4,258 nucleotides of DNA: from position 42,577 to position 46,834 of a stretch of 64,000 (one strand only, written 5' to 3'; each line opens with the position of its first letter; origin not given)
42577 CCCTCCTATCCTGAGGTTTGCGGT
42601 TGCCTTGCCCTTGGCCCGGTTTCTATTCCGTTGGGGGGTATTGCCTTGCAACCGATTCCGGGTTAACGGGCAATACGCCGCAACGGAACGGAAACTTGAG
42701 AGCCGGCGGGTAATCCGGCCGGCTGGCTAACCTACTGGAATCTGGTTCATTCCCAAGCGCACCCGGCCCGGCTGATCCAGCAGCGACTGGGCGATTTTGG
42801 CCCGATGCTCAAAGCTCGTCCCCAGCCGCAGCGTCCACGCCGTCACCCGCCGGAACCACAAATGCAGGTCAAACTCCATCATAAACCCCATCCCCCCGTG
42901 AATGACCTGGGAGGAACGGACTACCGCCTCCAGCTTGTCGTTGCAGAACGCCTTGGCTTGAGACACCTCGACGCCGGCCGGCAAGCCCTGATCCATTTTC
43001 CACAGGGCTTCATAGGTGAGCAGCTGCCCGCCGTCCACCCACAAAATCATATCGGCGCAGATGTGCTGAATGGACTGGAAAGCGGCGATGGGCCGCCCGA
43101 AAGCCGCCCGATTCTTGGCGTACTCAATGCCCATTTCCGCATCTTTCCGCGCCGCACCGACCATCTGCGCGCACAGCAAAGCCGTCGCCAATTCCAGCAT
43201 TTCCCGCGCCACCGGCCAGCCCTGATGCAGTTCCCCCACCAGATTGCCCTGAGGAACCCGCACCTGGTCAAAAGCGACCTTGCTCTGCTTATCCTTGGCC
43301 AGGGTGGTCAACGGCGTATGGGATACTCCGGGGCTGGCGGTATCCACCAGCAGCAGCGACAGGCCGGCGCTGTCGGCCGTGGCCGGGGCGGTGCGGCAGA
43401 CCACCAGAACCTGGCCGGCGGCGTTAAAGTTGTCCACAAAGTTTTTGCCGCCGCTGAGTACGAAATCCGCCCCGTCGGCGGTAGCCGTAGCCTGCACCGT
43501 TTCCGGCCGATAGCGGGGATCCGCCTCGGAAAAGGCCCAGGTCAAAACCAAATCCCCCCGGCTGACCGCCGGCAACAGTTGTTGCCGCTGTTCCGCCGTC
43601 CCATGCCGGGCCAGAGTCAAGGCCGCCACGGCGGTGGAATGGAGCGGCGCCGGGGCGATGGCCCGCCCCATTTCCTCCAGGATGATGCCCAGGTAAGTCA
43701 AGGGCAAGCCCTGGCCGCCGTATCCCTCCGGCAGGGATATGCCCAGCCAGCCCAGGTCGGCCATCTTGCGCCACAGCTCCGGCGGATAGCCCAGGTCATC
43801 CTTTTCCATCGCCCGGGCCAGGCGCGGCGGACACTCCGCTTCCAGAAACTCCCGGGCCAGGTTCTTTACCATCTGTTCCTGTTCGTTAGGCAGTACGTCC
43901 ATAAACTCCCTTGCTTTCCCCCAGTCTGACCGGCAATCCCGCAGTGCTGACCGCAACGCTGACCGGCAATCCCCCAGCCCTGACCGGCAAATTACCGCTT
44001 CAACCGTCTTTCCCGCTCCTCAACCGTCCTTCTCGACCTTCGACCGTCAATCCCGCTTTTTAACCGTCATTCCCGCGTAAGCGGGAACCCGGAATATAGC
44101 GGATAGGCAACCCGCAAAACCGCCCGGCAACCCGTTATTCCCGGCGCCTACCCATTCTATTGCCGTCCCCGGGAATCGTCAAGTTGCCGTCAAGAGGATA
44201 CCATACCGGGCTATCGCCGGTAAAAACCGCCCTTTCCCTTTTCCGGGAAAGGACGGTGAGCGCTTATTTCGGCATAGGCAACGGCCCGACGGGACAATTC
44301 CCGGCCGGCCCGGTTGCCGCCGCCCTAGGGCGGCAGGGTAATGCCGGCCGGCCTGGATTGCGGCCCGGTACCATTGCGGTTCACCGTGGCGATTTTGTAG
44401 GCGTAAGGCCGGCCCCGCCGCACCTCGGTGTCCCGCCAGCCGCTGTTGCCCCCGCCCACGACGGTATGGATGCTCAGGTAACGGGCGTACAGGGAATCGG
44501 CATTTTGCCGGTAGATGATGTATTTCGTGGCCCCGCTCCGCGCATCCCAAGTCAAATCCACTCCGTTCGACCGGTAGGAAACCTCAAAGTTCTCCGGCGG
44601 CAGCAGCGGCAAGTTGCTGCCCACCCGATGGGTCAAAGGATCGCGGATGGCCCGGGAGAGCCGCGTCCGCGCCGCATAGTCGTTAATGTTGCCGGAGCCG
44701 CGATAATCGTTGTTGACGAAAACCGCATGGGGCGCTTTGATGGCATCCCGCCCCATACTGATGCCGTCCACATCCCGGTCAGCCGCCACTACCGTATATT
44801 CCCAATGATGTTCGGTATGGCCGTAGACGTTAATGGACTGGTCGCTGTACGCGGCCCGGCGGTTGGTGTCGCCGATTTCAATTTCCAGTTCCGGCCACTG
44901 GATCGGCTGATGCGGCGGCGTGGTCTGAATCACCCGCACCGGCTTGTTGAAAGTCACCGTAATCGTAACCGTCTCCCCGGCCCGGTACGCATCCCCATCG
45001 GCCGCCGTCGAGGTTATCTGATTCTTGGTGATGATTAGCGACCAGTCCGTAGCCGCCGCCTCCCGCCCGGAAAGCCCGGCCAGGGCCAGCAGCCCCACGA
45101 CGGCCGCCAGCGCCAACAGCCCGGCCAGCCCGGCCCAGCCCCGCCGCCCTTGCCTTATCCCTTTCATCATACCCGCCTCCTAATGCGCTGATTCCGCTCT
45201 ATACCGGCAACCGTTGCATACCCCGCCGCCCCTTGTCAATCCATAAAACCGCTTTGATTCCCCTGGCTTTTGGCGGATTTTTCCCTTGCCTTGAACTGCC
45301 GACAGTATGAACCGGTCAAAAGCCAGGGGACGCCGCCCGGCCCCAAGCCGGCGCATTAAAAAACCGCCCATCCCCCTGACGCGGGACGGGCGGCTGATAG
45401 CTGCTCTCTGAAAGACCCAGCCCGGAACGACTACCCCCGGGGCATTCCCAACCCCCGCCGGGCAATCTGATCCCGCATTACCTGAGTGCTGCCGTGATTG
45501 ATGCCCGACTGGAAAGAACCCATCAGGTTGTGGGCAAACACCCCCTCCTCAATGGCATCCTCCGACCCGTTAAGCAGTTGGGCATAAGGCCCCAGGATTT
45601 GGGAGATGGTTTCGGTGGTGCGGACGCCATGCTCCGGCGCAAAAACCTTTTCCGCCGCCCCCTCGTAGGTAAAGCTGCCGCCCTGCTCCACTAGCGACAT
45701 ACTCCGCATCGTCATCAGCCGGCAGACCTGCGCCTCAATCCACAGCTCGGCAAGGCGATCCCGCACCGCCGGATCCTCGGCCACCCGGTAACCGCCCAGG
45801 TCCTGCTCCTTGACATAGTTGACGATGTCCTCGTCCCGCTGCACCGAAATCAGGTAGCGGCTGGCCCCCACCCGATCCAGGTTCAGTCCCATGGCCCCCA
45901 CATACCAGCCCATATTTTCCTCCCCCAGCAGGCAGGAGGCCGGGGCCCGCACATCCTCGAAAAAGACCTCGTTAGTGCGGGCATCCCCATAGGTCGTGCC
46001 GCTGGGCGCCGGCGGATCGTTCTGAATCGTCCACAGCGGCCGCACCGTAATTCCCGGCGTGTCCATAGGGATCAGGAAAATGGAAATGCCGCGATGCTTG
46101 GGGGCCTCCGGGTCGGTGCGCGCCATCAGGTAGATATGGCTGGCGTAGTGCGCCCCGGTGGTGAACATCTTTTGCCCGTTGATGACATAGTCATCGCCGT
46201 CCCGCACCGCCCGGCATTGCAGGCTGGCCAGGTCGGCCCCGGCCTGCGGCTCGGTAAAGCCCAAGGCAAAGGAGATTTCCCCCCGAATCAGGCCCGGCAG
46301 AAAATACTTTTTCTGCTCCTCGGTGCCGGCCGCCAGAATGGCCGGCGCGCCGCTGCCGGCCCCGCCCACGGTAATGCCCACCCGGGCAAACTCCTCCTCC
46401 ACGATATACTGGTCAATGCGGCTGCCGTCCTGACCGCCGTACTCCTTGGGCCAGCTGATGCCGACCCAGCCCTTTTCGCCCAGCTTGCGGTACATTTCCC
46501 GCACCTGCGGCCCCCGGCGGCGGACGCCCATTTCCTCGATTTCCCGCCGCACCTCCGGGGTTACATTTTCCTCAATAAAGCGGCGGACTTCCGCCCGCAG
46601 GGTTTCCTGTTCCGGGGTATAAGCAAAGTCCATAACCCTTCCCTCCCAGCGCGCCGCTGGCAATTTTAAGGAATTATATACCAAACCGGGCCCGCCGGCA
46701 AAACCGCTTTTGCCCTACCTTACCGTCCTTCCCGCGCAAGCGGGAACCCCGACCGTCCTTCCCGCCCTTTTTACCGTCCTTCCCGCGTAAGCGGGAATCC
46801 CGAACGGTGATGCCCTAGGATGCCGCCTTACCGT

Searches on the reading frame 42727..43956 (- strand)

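Call 44: search_protein_families(library=pfam, proteins=[window:42727-43956:-], max_evalue=0.000001)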
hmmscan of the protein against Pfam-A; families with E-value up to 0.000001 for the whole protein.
window:42727-43956:- (409 aa): 3 families
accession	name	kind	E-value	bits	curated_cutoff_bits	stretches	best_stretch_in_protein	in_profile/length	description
PF00441.29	Acyl-CoA_dh_1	-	2.6e-28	99.5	22.4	1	245-392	2-149/150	Acyl-CoA dehydrogenase, C-terminal domain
PF02771.21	Acyl-CoA_dh_N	-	5.8e-28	98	22.9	1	25-135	2-113/113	Acyl-CoA dehydrogenase, N-terminal domain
PF02770.24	Acyl-CoA_dh_M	-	2.8e-10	40.7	33.3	1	141-232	3-97/97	Acyl-CoA dehydrogenase, middle domain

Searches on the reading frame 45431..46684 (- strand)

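Call 44: search_protein_families(library=pfam, proteins=[window:45431-46684:-], max_evalue=0.000001)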
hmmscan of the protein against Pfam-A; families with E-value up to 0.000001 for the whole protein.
window:45431-46684:- (417 aa): 3 families
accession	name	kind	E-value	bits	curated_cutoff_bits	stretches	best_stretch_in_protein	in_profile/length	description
PF02771.21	Acyl-CoA_dh_N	-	6.5e-26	91.4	22.9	1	23-136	1-113/113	Acyl-CoA dehydrogenase, N-terminal domain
PF02770.24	Acyl-CoA_dh_M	-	1.4e-22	80.1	33.3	1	140-219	1-80/97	Acyl-CoA dehydrogenase, middle domain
PF00441.29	Acyl-CoA_dh_1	-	1.3e-17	64.7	22.4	1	257-411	1-149/150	Acyl-CoA dehydrogenase, C-terminal domain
